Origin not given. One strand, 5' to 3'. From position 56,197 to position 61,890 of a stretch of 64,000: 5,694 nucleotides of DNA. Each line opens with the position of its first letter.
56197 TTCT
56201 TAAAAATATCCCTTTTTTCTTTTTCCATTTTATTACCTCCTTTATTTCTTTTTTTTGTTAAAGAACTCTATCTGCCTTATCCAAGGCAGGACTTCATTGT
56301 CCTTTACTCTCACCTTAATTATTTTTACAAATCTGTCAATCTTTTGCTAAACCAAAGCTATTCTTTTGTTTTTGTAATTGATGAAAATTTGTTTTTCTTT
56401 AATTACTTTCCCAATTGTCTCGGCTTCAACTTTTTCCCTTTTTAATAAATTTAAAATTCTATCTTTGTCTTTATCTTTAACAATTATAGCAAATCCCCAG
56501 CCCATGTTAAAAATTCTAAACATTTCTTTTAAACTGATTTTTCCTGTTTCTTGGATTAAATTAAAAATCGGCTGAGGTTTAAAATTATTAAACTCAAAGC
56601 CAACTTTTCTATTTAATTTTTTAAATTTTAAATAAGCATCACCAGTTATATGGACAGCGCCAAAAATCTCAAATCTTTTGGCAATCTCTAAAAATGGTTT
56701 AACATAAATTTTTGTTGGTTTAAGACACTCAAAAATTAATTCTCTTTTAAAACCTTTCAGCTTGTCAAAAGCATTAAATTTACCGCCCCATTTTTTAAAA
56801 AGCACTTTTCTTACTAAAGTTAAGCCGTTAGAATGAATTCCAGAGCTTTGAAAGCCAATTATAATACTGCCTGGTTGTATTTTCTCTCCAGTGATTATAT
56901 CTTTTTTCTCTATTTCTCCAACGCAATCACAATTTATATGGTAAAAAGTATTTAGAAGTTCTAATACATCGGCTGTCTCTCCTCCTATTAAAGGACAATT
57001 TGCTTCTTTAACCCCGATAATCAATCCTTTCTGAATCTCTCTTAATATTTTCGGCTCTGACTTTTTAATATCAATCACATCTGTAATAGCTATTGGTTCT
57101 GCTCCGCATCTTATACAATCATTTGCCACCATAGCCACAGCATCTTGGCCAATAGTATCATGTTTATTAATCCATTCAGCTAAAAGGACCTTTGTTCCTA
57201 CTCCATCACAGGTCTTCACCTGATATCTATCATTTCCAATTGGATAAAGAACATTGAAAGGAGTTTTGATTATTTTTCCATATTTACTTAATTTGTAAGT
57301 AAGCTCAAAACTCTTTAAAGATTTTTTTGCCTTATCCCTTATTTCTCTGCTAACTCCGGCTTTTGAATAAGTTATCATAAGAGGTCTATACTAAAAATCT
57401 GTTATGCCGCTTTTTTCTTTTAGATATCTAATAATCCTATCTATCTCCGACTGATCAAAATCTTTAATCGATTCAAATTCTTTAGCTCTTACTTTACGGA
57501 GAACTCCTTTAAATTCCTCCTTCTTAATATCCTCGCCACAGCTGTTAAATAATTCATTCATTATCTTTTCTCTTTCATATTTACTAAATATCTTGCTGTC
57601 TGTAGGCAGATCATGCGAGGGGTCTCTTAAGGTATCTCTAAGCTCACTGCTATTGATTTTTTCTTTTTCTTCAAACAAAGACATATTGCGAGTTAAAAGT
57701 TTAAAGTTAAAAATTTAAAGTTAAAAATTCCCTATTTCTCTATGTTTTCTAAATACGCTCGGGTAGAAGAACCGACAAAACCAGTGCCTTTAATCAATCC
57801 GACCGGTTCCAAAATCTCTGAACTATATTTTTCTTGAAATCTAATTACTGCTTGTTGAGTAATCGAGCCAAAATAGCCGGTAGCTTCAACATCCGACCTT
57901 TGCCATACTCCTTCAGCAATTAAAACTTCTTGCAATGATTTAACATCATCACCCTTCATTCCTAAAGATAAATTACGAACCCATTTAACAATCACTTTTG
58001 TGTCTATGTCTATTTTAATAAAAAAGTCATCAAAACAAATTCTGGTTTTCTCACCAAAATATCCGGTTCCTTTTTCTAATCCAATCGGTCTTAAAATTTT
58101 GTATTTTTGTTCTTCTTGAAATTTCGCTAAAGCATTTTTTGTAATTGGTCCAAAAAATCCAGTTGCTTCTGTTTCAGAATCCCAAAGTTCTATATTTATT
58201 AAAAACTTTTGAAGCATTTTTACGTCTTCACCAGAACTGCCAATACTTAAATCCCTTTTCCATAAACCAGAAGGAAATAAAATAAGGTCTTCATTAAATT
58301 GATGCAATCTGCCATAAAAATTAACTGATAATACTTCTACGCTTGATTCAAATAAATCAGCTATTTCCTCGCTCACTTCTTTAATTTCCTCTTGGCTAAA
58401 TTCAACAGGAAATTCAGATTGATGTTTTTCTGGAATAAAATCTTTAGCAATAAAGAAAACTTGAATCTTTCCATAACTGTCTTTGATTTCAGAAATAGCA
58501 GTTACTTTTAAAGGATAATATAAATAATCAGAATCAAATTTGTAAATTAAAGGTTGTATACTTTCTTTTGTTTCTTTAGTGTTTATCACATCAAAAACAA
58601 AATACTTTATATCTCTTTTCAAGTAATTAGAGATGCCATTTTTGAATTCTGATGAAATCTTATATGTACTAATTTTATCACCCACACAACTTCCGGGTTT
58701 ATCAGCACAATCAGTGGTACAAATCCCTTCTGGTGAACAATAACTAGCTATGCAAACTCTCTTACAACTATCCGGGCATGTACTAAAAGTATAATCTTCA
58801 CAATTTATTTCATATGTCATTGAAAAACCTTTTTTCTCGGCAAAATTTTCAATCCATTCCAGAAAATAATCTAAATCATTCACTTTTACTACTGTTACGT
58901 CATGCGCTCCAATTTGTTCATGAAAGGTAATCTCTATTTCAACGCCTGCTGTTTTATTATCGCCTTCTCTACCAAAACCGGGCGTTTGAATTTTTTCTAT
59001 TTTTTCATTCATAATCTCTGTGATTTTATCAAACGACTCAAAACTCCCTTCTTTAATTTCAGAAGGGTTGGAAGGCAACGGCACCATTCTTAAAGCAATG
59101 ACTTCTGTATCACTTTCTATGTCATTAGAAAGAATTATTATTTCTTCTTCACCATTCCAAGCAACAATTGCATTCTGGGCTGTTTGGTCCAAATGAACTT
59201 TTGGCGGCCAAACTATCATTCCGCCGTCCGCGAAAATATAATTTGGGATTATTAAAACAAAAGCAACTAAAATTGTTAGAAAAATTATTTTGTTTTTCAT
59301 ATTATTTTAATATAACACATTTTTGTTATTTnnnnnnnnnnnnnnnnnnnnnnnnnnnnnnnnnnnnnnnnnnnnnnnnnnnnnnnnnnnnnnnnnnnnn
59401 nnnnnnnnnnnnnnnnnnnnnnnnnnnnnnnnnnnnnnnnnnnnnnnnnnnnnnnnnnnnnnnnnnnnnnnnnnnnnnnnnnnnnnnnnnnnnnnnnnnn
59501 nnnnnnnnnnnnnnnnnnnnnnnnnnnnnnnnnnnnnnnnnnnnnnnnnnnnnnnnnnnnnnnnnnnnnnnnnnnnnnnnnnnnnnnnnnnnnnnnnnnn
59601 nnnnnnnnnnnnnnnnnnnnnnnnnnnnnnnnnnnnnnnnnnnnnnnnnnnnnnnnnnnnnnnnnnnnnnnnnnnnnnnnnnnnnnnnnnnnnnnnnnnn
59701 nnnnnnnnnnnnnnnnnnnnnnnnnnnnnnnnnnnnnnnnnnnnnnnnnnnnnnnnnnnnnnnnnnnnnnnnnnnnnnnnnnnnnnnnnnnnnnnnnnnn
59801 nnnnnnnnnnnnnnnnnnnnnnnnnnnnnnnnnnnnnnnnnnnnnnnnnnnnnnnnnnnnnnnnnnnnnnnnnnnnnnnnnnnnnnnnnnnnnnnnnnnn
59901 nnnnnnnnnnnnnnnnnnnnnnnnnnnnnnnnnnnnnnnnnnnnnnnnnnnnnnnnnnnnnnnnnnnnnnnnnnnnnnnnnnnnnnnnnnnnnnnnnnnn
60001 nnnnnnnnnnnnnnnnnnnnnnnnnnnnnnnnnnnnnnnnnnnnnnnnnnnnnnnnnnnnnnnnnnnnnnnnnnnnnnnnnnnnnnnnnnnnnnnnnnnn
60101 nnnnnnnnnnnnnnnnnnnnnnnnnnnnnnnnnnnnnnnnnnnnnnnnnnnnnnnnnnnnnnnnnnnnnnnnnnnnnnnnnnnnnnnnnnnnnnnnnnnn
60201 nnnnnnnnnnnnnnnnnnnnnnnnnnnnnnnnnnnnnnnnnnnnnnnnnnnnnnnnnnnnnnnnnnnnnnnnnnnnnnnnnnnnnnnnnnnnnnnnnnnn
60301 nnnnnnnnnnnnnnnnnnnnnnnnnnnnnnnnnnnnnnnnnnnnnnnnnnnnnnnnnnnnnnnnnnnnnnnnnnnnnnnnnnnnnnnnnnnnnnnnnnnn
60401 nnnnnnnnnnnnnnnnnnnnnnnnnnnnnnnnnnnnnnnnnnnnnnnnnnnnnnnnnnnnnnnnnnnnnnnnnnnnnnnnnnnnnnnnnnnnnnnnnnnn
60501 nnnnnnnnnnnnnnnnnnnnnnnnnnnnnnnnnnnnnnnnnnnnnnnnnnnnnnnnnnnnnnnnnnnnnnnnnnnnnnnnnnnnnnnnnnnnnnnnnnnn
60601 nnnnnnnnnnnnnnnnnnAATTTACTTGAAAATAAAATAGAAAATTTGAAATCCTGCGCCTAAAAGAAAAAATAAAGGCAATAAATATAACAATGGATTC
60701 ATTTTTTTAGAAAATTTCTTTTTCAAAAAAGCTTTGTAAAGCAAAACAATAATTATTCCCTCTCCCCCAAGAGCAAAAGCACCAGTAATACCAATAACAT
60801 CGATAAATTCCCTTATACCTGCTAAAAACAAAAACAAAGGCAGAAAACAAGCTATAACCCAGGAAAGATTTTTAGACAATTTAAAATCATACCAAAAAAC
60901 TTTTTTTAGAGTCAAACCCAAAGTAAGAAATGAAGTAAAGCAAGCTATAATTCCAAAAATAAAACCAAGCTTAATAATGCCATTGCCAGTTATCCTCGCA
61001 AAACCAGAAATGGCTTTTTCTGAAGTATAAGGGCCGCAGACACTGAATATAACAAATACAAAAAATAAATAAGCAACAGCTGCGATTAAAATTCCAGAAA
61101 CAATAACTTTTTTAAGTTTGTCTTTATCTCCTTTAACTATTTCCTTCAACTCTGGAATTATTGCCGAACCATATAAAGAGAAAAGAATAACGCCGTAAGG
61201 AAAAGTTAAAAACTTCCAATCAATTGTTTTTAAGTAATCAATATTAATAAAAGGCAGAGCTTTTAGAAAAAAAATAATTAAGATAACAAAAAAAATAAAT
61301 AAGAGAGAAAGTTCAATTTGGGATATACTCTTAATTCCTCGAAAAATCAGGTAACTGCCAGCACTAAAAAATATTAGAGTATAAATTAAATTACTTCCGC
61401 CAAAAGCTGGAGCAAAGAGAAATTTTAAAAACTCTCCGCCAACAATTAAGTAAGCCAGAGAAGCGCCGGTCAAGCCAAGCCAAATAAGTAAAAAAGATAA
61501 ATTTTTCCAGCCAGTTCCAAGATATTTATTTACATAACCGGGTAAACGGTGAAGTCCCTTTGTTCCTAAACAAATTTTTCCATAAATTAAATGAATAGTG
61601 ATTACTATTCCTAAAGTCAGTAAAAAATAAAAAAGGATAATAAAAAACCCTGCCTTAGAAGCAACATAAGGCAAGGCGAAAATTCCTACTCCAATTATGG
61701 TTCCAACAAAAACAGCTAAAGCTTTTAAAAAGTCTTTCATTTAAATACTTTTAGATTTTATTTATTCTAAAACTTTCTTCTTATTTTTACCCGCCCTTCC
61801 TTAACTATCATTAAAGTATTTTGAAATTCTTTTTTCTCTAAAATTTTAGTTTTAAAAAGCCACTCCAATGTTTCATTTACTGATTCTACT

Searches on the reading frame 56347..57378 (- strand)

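Call 57: search_protein_families(library=pfam, proteins=[window:56347-57378:-], max_evalue=0.00001)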
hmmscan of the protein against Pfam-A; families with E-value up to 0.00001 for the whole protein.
window:56347-57378:- (343 aa): 2 families
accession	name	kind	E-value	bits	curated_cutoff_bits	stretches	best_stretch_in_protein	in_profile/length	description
PF00586.29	AIRS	-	2.6e-20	73.4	24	1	46-155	8-111/112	AIR synthase related protein, N-terminal domain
PF02769.27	AIRS_C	-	5.3e-16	59.6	23.1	1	168-334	1-154/156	AIR synthase related protein, C-terminal domain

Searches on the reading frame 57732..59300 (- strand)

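Call 57: search_protein_families(library=pfam, proteins=[window:57732-59300:-], max_evalue=0.00001)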
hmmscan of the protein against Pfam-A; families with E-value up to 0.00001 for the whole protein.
window:57732-59300:- (522 aa): 2 families
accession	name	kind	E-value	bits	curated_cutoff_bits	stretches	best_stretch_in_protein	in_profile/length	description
PF01471.23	PG_binding_1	-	4.6e-16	59.2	23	1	450-492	2-41/57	Putative peptidoglycan binding domain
PF10092.14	DUF2330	-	6.2e-10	39.2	24.7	0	27-151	8-138/279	Uncharacterized protein conserved in bacteria (DUF2330)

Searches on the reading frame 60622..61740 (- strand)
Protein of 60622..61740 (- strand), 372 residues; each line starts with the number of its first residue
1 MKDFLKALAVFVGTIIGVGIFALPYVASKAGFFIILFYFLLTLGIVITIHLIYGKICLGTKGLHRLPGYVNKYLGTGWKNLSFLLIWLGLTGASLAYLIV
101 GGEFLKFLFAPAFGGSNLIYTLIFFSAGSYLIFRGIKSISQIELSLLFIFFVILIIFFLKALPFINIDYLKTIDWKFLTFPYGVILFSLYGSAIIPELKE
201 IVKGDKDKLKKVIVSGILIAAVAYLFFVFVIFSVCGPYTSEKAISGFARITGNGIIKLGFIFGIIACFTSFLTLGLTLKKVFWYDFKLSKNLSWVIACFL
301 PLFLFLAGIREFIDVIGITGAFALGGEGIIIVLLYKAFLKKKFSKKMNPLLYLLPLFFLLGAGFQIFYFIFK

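Call 57: search_protein_families(library=pfam, proteins=[window:60622-61740:-], max_evalue=0.00001)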
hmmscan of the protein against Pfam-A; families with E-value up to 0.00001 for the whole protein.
window:60622-61740:- (372 aa): 2 families
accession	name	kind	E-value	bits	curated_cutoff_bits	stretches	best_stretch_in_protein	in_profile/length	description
PF03222.19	Trp_Tyr_perm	-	2.3e-16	60.4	22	1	3-330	4-353/393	Tryptophan/tyrosine permease family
PF13520.12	AA_permease_2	-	7.8e-08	32.1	27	1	4-274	3-291/427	Amino acid permease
